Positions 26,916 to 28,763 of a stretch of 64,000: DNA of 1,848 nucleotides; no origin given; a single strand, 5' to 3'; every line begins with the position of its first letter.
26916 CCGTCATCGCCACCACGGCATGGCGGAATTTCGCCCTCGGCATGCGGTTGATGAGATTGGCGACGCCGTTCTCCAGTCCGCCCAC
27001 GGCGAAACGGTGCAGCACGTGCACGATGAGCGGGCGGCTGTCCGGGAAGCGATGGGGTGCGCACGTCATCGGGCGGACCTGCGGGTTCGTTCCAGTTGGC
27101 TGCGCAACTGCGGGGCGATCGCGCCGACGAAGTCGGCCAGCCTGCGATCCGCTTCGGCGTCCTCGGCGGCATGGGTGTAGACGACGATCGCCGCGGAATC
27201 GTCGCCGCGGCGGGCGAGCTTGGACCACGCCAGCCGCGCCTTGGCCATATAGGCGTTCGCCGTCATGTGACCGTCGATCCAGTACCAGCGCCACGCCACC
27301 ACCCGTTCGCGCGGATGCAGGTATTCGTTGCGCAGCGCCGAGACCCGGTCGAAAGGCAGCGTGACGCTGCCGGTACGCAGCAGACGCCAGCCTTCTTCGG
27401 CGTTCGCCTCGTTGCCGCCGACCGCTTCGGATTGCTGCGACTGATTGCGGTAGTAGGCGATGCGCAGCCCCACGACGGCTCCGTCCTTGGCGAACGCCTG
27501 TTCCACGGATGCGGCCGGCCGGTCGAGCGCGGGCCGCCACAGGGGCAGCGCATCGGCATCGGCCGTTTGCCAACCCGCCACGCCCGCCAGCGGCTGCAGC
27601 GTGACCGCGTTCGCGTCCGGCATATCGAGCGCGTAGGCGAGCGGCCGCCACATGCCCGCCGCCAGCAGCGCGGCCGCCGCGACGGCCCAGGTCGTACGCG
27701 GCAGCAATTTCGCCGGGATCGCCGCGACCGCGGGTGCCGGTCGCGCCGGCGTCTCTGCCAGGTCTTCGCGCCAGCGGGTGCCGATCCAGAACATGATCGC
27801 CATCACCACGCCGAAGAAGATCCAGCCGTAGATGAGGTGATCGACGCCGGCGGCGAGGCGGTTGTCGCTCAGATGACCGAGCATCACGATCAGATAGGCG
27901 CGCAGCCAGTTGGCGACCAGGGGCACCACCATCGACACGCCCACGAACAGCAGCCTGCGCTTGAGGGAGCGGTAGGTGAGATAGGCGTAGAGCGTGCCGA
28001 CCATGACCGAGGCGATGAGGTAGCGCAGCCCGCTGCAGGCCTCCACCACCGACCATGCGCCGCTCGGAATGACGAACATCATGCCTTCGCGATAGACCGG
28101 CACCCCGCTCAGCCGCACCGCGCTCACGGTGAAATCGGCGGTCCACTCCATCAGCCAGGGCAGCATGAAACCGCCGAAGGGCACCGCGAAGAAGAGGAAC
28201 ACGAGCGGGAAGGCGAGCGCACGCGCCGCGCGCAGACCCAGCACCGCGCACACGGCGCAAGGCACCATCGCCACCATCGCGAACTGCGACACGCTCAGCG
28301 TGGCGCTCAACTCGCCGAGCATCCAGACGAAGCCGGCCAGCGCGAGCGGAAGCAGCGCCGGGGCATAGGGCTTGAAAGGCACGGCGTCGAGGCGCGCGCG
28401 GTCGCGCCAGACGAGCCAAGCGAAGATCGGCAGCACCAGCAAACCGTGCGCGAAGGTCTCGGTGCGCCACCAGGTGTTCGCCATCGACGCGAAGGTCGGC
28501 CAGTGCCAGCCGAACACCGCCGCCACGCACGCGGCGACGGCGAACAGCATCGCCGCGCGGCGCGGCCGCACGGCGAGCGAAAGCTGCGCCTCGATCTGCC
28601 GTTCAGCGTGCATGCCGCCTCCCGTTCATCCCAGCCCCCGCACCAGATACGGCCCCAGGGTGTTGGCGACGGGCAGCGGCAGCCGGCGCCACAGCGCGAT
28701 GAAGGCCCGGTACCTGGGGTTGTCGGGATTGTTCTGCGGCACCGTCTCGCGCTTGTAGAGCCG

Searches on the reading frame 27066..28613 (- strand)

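Call 54: search_protein_families(library=ncbifam, proteins=[window:27066-28613:-], max_evalue=1)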
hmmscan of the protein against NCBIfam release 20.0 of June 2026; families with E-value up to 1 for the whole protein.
window:27066-28613:- (515 aa): 16 families
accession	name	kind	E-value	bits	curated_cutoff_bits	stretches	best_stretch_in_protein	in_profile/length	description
TIGR03109.2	exosort_XrtA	exception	3.6e-104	347.8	208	1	26-283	3-261/261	exosortase A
TIGR02602.1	8TM_EpsH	subfamily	9.3e-76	254.5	105.55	1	46-281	2-240/241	exosortase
NF038142.1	exosort_XrtW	exception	1e-66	225.3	425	1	25-506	4-493/494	exosortase W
TIGR04152.1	exosort_VPLPA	exception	3.9e-44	151.6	400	1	47-504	3-482/486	VPLPA-CTERM-specific exosortase XrtD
TIGR02914.1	EpsI_fam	equivalog_domain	1.5e-32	112.5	42.8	1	345-505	8-172/174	exosortase C-terminal domain/associated protein EpsI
NF035943.2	exosort_XrtV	exception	1.5e-30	106.4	313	1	27-277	6-262/270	exosortase V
TIGR04178.1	exo_archaeo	signature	5.7e-21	74.6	23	1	188-282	2-95/97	exosortase/archaeosortase family protein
TIGR03113.1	exosort_XrtB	exception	5.8e-18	65.5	275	1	33-275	8-258/268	exosortase B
TIGR04151.1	exosort_VPDSG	exception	1.8e-12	47.3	300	1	30-274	37-292/306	VPDSG-CTERM-specific exosortase XrtC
TIGR04156.1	cyanoexo_CrtB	exception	1.2e-07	31.5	300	1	50-254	33-241/280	cyanoexosortase B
TIGR03763.1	cyanoexo_CrtA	exception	7.3e-07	28.9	150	1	50-276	28-253/260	cyanoexosortase A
TIGR03762.1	archaeo_artC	exception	1.2e-05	25.3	100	1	154-277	143-271/274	archaeosortase C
TIGR04476.1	exosort_XrtN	exception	0.0035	16.5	200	1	48-251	25-221/406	exosortase N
TIGR04489.1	exosort_XrtO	exception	0.011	14.6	250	1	168-278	144-254/451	exosortase O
NF033464.1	cyanoexo_CrtC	exception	0.19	11.3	225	1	154-276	148-270/278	cyanoexosortase C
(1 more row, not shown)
